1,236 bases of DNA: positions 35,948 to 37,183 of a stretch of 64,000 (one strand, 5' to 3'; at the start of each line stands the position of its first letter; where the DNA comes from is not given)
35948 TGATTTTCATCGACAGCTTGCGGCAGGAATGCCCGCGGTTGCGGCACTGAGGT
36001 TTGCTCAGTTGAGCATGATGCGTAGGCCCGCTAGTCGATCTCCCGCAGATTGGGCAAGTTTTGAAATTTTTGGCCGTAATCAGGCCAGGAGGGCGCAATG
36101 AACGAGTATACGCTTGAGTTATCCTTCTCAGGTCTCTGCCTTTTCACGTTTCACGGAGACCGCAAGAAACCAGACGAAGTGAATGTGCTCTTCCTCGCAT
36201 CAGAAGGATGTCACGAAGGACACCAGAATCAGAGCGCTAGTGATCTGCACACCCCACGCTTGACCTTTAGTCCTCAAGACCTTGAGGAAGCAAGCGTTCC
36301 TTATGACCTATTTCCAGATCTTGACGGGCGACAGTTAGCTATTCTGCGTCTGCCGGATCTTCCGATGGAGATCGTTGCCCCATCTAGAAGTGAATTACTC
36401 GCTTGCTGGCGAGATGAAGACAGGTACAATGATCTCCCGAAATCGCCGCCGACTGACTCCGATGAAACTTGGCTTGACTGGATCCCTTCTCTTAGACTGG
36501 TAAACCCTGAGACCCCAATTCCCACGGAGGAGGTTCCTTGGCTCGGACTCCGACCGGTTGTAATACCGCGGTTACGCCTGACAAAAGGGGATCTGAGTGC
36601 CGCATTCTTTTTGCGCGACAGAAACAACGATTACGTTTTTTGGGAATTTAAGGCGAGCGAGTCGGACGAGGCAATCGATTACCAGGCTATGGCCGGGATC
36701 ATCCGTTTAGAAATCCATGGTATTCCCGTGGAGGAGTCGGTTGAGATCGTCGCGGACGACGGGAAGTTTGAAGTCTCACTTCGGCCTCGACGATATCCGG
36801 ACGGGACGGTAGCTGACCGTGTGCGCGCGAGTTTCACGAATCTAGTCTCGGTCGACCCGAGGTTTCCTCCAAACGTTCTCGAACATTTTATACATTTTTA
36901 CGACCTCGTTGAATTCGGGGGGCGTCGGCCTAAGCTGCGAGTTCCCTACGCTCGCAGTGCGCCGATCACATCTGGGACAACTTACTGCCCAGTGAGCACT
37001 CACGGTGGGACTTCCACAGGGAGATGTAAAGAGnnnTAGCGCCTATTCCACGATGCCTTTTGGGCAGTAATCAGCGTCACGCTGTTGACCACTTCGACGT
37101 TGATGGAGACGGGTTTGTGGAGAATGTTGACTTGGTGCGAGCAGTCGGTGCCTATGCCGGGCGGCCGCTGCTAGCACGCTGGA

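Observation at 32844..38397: Low-GC, overlap-coupled TPR-CHAT / orphan / cytoplasmic subtilase operon: candidate undescribed protease-cascade conflict system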

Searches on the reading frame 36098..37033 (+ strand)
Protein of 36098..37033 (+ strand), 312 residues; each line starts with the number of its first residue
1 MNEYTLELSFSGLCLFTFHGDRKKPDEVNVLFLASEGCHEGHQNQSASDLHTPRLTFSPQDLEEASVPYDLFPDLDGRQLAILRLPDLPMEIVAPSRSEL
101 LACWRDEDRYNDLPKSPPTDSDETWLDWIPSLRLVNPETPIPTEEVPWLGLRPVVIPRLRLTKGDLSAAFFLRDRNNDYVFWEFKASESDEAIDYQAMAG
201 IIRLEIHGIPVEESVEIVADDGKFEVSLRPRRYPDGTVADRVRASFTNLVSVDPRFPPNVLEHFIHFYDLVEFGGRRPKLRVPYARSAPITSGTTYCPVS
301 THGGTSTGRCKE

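Call 7: search_protein_families(library=pfam, proteins=[window:36098-37033:+], max_evalue=0.1)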
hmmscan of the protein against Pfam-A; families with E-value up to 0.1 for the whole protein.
window:36098-37033:+ (312 aa): 0 families

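Call 8: search_protein_families(library=padloc, proteins=[window:36098-37033:+], max_evalue=0.1)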
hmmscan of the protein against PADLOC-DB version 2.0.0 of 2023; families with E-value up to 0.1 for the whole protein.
window:36098-37033:+ (312 aa): 0 families

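Call 9: search_protein_families(library=ncbifam, proteins=[window:36098-37033:+], max_evalue=0.1)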
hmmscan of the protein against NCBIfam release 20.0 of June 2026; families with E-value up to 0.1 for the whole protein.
window:36098-37033:+ (312 aa): 0 families

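Call 10: find_homologous_proteins(query=window:36098-37033:+)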
Query window:36098-37033:+ (312 aa): 1 proteins with E <= 0.001 among 1937 candidates.
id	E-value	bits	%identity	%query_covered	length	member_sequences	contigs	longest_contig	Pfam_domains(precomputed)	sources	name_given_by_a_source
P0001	1.7e-213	726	100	100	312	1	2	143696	-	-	-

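Call 17: find_encoding_contigs(protein=P0001, flank=10000)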
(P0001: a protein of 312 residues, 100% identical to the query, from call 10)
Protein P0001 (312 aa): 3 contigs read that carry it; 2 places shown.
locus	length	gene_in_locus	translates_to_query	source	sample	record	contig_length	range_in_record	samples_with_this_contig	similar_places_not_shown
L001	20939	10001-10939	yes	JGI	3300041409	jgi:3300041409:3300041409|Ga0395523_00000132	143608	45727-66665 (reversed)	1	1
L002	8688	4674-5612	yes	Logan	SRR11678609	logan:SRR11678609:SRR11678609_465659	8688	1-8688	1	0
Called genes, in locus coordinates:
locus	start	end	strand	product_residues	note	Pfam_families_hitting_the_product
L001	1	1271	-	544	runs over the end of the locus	PF13185:GAF_2, PF01590:GAF, PF13185:GAF_2, PF13492:GAF_3 (weak), PF00990:GGDEF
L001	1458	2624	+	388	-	PF00355:Rieske, PF03358:FMN_red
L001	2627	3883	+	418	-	PF01270:Glyco_hydro_8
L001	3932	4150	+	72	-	-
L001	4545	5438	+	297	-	PF00561:Abhydrolase_1, PF12697:Abhydrolase_6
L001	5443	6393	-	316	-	-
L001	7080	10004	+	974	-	PF12770:CHAT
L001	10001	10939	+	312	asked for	-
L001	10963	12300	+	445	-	PF00082:Peptidase_S8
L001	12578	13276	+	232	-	PF00072:Response_reg, PF00486:Trans_reg_C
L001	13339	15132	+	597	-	PF02518:HATPase_c, PF00072:Response_reg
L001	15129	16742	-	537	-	PF00034:Cytochrom_C (weak), PF13458:Peripla_BP_6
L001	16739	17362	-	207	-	PF02630:SCO1-SenC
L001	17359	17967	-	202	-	PF08534:Redoxin (weak), PF00578:AhpC-TSA, PF02630:SCO1-SenC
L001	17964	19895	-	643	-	PF21783:YNCE (weak), PF25174:Beta-prop_THOC3 (faint), PF02239:Cytochrom_D1, PF10282:Lactonase (faint)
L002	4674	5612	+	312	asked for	-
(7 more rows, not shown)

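Call 19: search_protein_representatives(protein=window:36098-37033:+)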
Query: 312 residues. Proteins with E-value up to 0.001 (for the whole library): 71; up to 1e-10: 37; up to 1e-30: 15. The best 71 are listed.
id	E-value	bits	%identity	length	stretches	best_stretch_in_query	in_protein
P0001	5.3e-214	725.8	100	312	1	1-312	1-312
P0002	1.5e-55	205.1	42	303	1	3-303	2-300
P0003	6.5e-51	189.8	39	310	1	3-302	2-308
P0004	7.1e-47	176.6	40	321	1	3-303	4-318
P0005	2.9e-44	168.0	38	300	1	4-303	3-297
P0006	1.1e-38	149.6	40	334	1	4-303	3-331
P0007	2.6e-38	148.4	41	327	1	3-303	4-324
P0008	3.0e-38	148.2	35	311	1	4-304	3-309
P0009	2.0e-37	145.5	37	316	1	4-302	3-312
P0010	4.0e-37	144.5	38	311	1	4-305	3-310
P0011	2.3e-33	132.2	36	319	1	4-302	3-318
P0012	1.0e-32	130.0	39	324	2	4-189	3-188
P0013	1.2e-32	129.8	39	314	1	3-302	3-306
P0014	1.3e-31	126.4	38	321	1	4-299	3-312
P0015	4.6e-31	124.6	35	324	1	4-302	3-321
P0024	2.2e-20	89.5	31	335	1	3-304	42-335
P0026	1.7e-18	83.3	33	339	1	3-302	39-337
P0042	4.7e-08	49.0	30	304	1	4-293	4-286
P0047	1.4e-06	44.2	32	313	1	4-194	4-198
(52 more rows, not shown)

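Call 25: find_related_loci(query=A2, collection=genome_contigs, flank=8000)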
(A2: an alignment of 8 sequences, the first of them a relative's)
Query A2 (312 aa) in genome_contigs; peptide patterns used: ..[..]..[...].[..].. (x = any residue, [..] = any of these).
1 stretches matched a pattern; 1 encode a relative of the query (tblastn E <= 1e-3); 1 distinct loci.
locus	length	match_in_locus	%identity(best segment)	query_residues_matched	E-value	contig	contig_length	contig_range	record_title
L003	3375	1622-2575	38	4-302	6e-49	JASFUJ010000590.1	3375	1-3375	MAG: Acidobacteriota bacterium isolate D1105M02metaG_Bin_298 D1105M02metaG_FD_scaffold_16922_c1, whole genome shotgun se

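Call 26: find_homologous_proteins(query=A1)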
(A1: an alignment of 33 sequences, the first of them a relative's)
Query A1 (33 sequences) (312 aa, profile of the alignment): 9 proteins with E <= 0.001 among 8000 candidates.
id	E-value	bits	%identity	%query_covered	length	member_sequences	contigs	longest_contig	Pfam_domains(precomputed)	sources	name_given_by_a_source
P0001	1.1e-88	316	100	100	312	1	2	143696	-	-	-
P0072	2.3e-87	312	33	96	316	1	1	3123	-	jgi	jgi:hypothetical protein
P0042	7.4e-49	185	26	94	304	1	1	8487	-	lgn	-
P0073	1.3e-35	142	26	91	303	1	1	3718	-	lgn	-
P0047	8.8e-29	119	29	62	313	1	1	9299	-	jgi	jgi:hypothetical protein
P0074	8.1e-27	113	29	61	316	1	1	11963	-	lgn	-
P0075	7.1e-23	100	25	88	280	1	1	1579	-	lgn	-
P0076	4.8e-21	94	25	67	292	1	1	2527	-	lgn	-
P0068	6.3e-20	90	29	49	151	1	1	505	-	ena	-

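Call 28: find_encoding_contigs(protein=P0074, flank=10000, max_places=3)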
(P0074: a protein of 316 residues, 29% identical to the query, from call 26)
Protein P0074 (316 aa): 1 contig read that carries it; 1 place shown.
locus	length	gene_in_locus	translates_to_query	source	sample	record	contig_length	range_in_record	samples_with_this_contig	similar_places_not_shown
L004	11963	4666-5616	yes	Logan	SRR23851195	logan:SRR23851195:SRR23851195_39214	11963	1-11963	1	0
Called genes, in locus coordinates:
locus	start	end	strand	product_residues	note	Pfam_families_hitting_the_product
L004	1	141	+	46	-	?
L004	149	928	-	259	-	PF00912:Transgly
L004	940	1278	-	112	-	PF09820:AAA-ATPase_like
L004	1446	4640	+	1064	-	PF12770:CHAT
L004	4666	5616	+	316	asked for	-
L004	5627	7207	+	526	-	PF00082:Peptidase_S8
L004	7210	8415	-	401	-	PF01979:Amidohydro_1, PF07969:Amidohydro_3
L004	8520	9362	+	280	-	-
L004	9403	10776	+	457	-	PF04932:Wzy_C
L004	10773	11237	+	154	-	PF13424:TPR_12 (faint), PF13428:TPR_14 (faint), PF07719:TPR_2 (weak), PF13432:TPR_16, PF14559:TPR_19 (weak), PF00515:TPR_1, PF07719:TPR_2, PF13181:TPR_8, +6 more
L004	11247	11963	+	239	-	?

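Call 29: find_encoding_contigs(protein=P0047, flank=10000, max_places=3)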
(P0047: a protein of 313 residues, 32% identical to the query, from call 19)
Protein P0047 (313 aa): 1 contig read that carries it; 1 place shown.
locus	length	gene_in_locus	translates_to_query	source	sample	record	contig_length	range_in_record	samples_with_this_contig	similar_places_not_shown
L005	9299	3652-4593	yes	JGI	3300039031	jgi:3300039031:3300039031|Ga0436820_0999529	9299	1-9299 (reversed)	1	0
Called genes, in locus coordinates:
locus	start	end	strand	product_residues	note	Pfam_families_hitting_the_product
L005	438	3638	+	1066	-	PF13181:TPR_8 (faint), PF13424:TPR_12 (faint), PF12770:CHAT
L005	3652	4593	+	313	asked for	-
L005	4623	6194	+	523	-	PF00082:Peptidase_S8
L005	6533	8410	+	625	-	PF07715:Plug, PF00593:TonB_dep_Rec_b-barrel, PF14905:OMP_b-brl_3 (faint)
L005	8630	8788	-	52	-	-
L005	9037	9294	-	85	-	-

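Call 30: find_encoding_contigs(protein=P0042, flank=10000, max_places=3)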
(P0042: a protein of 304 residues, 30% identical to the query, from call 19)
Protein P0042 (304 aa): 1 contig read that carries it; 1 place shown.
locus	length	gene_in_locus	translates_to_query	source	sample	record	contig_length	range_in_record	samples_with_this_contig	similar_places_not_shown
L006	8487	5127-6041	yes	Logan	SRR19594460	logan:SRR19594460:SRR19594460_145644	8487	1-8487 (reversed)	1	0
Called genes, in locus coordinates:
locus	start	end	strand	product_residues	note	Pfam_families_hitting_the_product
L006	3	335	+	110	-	?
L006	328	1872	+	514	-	PF04069:OpuAC, PF00528:BPD_transp_1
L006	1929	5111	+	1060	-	PF00515:TPR_1 (faint), PF13181:TPR_8 (faint), PF13424:TPR_12 (faint), PF12770:CHAT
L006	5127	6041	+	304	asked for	-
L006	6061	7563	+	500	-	PF00082:Peptidase_S8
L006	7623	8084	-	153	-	-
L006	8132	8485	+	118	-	?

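Call 31: find_encoding_contigs(protein=P0002, flank=10000, max_places=3)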
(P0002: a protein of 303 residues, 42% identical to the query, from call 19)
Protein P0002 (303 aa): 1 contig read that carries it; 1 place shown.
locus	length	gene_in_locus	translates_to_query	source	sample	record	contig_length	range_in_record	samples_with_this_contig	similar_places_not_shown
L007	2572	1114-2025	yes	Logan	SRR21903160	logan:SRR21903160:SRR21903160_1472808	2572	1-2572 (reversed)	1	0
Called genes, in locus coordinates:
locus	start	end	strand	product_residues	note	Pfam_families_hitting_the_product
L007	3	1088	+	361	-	?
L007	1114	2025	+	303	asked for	-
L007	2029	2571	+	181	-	?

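Call 32: predict_structure(alignment_id=A1)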
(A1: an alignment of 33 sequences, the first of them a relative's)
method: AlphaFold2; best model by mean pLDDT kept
length: 312 residues; sequences in the alignment: 33
mean_pLDDT: 90.3   pTM: 0.90
mean pLDDT of the five models: 90.3, 89.6, 89.3, 89.1, 88.9
residues with pLDDT >= 90: 238; 70-90: 48; 50-70: 20; < 50: 6
segments of 3 or more residues with pLDDT < 50: 307-312
pLDDT, mean of each block of 10 residues (from residue 1): 96 95 95 75 66 96 96 96 96 97 86 92 96 94 89 87 98 92 90 91 98 97 97 97 96 86 93 93 84 79 63 35
secondary structure, 60 per line:
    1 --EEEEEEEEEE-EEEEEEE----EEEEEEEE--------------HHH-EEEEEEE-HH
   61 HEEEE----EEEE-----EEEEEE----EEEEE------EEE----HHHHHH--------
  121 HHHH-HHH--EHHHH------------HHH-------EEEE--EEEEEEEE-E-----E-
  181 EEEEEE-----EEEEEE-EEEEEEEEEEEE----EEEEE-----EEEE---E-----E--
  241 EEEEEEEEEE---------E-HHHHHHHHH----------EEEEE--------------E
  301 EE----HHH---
elements in order: E3-12 E14-20 E25-32 E51-57 E62-65 E70-73 E79-84 E89-93 E100-102 H107-112 H121-124 H132-135 E158-161 E164-171 E181-186 E192-197 E199-210 E215-219 E225-228 E241-250 H262-270 E281-285 E300-302

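Call 35: fold_search(model_id=the predicted structure, library=pdb)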
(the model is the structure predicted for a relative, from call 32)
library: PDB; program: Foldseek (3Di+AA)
matches with E <= 10: 845; with E <= 0.001: 0
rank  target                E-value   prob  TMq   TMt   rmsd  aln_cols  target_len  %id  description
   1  7xw7_A                1.7e-02  0.04  0.08  0.10  21.7       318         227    9  TSHR-K1-70 complex (released 2022-08-17)
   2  9lr7_B                2.1e-02  0.04  0.09  0.08  26.6       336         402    8  Crystal Structure of the Basal pilin EbpB from Enterococcus faecalis. (released 2025-07-16)
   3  7wqv_L                4.1e-02  0.03  0.09  0.10  19.8       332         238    8  Crystal structure of a neutralizing monoclonal antibody (Ab08) in complex with SARS-CoV-2 receptor-binding domain (RBD (released 2023-01-25)
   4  6mef_H                5.5e-02  0.06  0.06  0.08  20.5       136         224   12  Crystal structure of broadly neutralizing antibody AR3C (released 2018-11-21)
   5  7srr_E                5.5e-02  0.04  0.10  0.12  19.5       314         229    8  5-HT2B receptor bound to LSD in complex with heterotrimeric mini-Gq protein obtained by cryo-electron microscopy (cryo (released 2022-09-21)
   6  6jch                  6.1e-02  0.15  0.15  0.14  19.1       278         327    7  Crystal structure of SpaE basal pilin from Lactobacillus rhamnosus GG - Orthorhombic form (released 2019-06-26)
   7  9d7y_B                9.6e-02  0.03  0.10  0.11  19.2       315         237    8  Crystal structure of scFv corresponding to human autoantibody b96.11 (released 2024-11-06)
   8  5u6f                  1.1e-01  0.04  0.13  0.14  28.9       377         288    8  Bacterial adhesin from Mobiluncus mulieris containing intramolecular disulfide, isopeptide, and ester bond cross-links ( (released 2018-06-13)
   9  8zcj_E                1.1e-01  0.03  0.09  0.11  19.0       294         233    9  Cryo-EM structure of the pasireotide-bound SSTR5-Gi complex (released 2024-07-10)
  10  4lxc_C                1.2e-01  0.03  0.08  0.10  27.7       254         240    9  The antimicrobial peptidase lysostaphin from Staphylococcus simulans (released 2014-07-09)
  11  7u9e_H                1.2e-01  0.02  0.08  0.09  20.5       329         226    8  Pfs230 D1 domain in complex with 230AL-26 (released 2023-02-15)
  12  2y23                  1.4e-01  0.02  0.08  0.09  27.9       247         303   11  CRYSTAL STRUCTURE OF THE MYOMESIN DOMAINS MY9-MY11 (released 2011-12-21)
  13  4nko_A                1.4e-01  0.02  0.09  0.10  21.2       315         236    8  Crystal structure of engineered anti-EE scFv antibody fragment (released 2014-03-12)
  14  1cn4_A                1.4e-01  0.02  0.08  0.10  23.0       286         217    9  ERYTHROPOIETIN COMPLEXED WITH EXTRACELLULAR DOMAINS OF ERYTHROPOIETIN RECEPTOR (released 1999-08-11)
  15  5u5o                  1.5e-01  0.04  0.13  0.14  28.7       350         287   10  Bacterial adhesin from Mobiluncus mulieris containing intramolecular disulfide, isopeptide, and ester bond cross-links ( (released 2018-06-13)
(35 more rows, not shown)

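Call 51: find_related_loci(query=A5, collection=viral_contigs, flank=8000)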
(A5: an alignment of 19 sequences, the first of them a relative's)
Query A5 (312 aa) in viral_contigs; peptide patterns used: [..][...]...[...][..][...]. (x = any residue, [..] = any of these).
20 stretches matched a pattern, but none encodes a relative of the query by tblastn (E <= 1e-3).

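Call 52: find_related_loci(query=A5, collection=metagenome_contigs, flank=8000)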
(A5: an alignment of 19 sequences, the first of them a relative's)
Query A5 (312 aa) in metagenome_contigs; peptide patterns used: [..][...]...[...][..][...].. (x = any residue, [..] = any of these).
23 stretches matched a pattern; 6 encode a relative of the query (tblastn E <= 1e-3); 6 distinct loci.
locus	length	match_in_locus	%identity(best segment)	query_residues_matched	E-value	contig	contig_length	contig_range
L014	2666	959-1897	37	4-302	8e-49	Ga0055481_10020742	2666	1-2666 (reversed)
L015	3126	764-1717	34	4-302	4e-40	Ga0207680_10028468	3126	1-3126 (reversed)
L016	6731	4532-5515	32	4-302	3e-37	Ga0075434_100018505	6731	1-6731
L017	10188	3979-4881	32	4-303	1e-35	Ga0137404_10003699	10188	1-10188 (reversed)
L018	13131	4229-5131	32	4-303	1e-35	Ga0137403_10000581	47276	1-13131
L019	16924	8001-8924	33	4-302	2e-34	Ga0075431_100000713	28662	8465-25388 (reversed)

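Call 53: find_related_loci(query=A5, collection=genome_contigs, flank=8000)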
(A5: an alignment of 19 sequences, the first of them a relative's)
Query A5 (312 aa) in genome_contigs; peptide patterns used: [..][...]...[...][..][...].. (x = any residue, [..] = any of these).
19 stretches matched a pattern; 5 encode a relative of the query (tblastn E <= 1e-3); 5 distinct loci.
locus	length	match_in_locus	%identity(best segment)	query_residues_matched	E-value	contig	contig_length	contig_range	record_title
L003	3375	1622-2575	38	4-302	1e-47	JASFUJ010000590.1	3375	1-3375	MAG: Acidobacteriota bacterium isolate D1105M02metaG_Bin_298 D1105M02metaG_FD_scaffold_16922_c1, whole genome shotgun se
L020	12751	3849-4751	32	4-303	1e-35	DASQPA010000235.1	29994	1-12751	MAG TPA_asm: Thermoanaerobaculia bacterium isolate SMAG_U10817 k141_1625101, whole genome shotgun sequence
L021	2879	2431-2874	34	4-137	2e-15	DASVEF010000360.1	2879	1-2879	MAG TPA_asm: Thermoanaerobaculia bacterium isolate SMAG_U2053 k141_573081, whole genome shotgun sequence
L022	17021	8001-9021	28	4-302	5e-17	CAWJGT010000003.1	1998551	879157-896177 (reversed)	MAG: uncultured Holophagales bacterium isolate MFD04935.bin.1.7 genome assembly, contig: contig_1947, whole genome shotg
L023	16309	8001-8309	29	4-108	4e-4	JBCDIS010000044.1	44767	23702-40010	MAG: Acidobacteriota bacterium isolate P01_H01_bin.185 k141_1720459_length_44767_cov_14.4085, whole genome shotgun seque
